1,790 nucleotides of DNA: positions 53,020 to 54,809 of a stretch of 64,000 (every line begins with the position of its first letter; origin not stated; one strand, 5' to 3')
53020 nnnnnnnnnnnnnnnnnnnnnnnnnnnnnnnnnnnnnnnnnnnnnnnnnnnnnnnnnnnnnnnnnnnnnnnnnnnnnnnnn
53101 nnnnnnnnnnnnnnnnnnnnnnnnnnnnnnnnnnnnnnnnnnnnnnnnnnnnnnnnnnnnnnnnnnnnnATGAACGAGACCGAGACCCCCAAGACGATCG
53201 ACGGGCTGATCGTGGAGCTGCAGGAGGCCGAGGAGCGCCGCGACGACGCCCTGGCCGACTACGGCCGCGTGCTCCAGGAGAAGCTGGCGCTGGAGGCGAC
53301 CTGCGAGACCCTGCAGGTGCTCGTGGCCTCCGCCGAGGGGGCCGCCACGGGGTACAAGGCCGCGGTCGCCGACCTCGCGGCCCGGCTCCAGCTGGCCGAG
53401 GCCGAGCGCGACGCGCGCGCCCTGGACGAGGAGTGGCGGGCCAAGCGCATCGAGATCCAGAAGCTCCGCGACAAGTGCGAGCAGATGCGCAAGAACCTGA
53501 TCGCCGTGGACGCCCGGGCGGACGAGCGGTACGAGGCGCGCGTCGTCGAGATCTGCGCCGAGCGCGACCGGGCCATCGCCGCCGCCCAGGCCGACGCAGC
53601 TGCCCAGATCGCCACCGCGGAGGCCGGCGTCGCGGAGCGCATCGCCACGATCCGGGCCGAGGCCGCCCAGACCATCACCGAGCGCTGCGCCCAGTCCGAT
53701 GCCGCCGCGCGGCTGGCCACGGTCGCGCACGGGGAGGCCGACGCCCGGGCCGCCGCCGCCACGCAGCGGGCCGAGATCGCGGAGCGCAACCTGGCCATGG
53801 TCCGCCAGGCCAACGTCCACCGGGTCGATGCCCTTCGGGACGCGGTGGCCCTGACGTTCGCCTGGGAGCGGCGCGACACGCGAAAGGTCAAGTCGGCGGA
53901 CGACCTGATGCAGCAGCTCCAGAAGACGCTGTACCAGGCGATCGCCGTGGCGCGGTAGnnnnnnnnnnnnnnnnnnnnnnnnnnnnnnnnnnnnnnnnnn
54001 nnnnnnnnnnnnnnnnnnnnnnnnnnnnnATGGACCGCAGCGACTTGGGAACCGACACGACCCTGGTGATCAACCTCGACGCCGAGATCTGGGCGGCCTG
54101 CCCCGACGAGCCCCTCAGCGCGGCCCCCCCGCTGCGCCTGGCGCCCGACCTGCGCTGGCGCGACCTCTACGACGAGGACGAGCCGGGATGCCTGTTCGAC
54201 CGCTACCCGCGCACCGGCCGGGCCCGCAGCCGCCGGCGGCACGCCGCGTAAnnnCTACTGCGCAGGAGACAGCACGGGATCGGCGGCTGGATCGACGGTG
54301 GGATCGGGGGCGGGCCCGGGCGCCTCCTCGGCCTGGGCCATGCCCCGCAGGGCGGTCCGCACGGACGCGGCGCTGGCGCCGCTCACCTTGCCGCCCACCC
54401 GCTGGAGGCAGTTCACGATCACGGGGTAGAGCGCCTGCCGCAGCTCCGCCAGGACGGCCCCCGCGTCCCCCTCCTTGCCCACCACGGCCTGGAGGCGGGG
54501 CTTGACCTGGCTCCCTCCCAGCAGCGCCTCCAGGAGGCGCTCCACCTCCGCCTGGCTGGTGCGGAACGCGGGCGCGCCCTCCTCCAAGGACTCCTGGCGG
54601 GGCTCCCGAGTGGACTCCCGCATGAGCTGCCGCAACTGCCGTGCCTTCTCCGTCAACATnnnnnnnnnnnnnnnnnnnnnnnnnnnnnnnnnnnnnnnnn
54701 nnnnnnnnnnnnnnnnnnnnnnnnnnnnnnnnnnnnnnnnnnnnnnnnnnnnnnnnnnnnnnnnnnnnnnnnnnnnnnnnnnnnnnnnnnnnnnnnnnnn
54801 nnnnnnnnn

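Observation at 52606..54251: RHH protein at the head of the tail operon facing a divergent plus-strand mini-operon (switch-like locus)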

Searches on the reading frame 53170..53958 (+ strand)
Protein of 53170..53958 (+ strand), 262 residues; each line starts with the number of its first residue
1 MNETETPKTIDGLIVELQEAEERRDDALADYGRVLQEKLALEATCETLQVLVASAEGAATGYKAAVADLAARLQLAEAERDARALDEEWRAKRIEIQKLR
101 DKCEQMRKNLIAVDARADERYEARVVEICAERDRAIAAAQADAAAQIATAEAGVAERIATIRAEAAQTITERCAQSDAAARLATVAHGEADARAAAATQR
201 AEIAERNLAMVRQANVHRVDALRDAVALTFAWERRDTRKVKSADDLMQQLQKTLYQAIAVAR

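Call 12: search_protein_families(library=pfam, proteins=[window:53170-53958:+], max_evalue=0.1)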
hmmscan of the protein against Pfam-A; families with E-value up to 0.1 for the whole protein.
window:53170-53958:+ (262 aa): 0 families

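Call 13: search_protein_families(library=phrogs, proteins=[window:53170-53958:+], max_evalue=0.1)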
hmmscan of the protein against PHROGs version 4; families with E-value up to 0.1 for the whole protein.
window:53170-53958:+ (262 aa): 0 families

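Call 17: find_related_loci(query=window:53170-53958:+, collection=viral_contigs, flank=6000)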
Query window:53170-53958:+ (262 aa) in viral_contigs; peptide patterns used: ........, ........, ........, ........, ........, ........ (x = any residue, [..] = any of these).
18 stretches matched a pattern, but none encodes a relative of the query by tblastn (E <= 1e-3).

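Call 34: search_protein_families(library=padloc, proteins=[window:53170-53958:+], max_evalue=0.05)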
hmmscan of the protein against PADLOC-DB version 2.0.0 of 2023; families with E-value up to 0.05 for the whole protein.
window:53170-53958:+ (262 aa): 0 families

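Call 52: find_homologous_proteins(query=window:53170-53955:+, max_evalue=0.001)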
Query window:53170-53955:+ (262 aa): 5 proteins with E <= 0.001 among 8000 candidates.
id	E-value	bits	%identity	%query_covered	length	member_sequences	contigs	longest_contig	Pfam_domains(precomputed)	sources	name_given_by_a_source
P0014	8.9e-147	505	100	100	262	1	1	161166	-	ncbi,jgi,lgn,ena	ncbi:MAG: hypothetical protein WC683_01640 [bacterium]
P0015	1.8e-37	148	54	73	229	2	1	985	-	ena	-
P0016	3.1e-37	147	50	83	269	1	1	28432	-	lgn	-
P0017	2.2e-4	39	65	16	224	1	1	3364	-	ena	-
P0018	2.4e-4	39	59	19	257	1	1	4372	-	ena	-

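Call 53: find_encoding_contigs(protein=P0016, flank=6000, max_places=1)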
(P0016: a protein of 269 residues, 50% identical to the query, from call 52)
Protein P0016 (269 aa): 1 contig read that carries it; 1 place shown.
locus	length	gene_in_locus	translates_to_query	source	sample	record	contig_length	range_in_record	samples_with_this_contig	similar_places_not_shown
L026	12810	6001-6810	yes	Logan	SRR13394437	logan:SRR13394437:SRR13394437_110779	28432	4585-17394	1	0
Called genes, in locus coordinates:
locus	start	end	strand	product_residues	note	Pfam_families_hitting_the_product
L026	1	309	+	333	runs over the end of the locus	-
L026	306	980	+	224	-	-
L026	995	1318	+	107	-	-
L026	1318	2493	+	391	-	PF01028:Topoisom_I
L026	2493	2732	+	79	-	-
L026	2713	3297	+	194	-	-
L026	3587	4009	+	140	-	-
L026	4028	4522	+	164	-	-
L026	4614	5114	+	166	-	-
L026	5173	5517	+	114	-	-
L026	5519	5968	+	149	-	-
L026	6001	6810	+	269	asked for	-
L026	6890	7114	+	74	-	-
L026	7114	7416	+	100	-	-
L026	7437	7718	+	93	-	-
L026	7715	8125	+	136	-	-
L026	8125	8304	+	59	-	-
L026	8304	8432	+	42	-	-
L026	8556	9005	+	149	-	-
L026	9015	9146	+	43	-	-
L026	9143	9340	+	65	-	-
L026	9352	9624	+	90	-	-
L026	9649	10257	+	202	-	PF23780:S-AdoMet_lyase, PF11697:DUF3293 (weak)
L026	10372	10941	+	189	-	-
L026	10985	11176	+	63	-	PF01402:RHH_1 (weak)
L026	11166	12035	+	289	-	PF12322:T4_baseplate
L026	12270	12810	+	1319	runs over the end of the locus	-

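Call 54: find_encoding_contigs(protein=P0018, flank=5000, max_places=1)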
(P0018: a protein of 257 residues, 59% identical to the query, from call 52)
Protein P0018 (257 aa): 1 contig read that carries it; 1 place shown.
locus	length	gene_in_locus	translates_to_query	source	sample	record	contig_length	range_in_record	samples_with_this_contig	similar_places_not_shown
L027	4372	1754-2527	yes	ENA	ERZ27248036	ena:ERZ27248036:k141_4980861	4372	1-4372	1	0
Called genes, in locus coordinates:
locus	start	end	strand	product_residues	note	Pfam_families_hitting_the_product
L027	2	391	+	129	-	?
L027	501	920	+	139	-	-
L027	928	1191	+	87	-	-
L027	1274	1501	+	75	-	-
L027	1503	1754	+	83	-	-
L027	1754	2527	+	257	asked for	-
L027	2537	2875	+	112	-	-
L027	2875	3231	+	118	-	-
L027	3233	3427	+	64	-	-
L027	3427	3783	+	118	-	-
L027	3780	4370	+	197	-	?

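Call 67: predict_structure(alignment_id=A2)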
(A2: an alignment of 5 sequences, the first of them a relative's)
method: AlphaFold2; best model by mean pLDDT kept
length: 262 residues; sequences in the alignment: 5
mean_pLDDT: 85.3   pTM: 0.33
mean pLDDT of the five models: 85.3, 83.9, 82.9, 82.7, 77.0
residues with pLDDT >= 90: 110; 70-90: 127; 50-70: 19; < 50: 6
segments of 3 or more residues with pLDDT < 50: 1-6
pLDDT, mean of each block of 10 residues (from residue 1): 48 74 81 83 80 69 77 87 91 94 93 87 92 96 96 95 95 94 93 93 90 85 85 76 83 82 69
secondary structure, 60 per line:
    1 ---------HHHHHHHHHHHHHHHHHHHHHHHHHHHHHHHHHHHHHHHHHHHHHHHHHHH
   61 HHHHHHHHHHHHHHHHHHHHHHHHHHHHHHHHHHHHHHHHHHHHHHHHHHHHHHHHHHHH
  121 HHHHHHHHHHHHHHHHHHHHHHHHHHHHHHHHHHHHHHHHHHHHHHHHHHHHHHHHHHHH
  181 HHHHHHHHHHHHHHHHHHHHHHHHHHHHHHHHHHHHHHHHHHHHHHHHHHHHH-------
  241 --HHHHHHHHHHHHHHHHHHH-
elements in order: H10-233 H243-261

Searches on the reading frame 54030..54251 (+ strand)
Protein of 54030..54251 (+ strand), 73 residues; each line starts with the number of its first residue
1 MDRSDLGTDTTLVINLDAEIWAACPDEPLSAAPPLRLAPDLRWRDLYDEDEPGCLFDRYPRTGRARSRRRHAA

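Call 12: search_protein_families(library=pfam, proteins=[window:54030-54251:+], max_evalue=0.1)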
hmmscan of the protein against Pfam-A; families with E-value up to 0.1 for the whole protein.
window:54030-54251:+ (73 aa): 1 family
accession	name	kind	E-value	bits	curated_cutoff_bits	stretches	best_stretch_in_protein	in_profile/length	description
PF13551.12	HTH_29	-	0.019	15.5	28.1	1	42-70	31-58/64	Winged helix-turn helix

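Call 13: search_protein_families(library=phrogs, proteins=[window:54030-54251:+], max_evalue=0.1)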
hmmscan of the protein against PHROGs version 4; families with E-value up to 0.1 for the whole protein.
window:54030-54251:+ (73 aa): 0 families

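Call 51: find_homologous_proteins(query=window:54030-54248:+, max_evalue=0.01)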
Query window:54030-54248:+ (73 aa): 1 proteins with E <= 0.01 among 6 candidates.
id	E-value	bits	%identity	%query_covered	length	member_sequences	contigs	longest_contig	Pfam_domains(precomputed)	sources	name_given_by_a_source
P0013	7.4e-43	161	100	100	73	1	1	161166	-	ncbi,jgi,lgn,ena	ncbi:MAG: hypothetical protein WC683_01645 [bacterium]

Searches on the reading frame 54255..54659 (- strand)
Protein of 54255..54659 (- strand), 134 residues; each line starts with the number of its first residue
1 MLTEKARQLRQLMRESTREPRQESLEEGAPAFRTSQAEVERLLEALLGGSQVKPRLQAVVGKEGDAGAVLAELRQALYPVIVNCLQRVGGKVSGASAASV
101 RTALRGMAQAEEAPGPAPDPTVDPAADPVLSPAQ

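Call 12: search_protein_families(library=pfam, proteins=[window:54255-54659:-], max_evalue=0.1)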
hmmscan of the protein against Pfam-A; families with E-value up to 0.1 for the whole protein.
window:54255-54659:- (134 aa): 0 families

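Call 13: search_protein_families(library=phrogs, proteins=[window:54255-54659:-], max_evalue=0.1)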
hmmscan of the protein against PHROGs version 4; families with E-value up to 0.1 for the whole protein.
window:54255-54659:- (134 aa): 1 family
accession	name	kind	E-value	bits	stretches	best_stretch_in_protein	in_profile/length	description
phrog_16064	-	unknown function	0.092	13.7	0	52-81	18-48/56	-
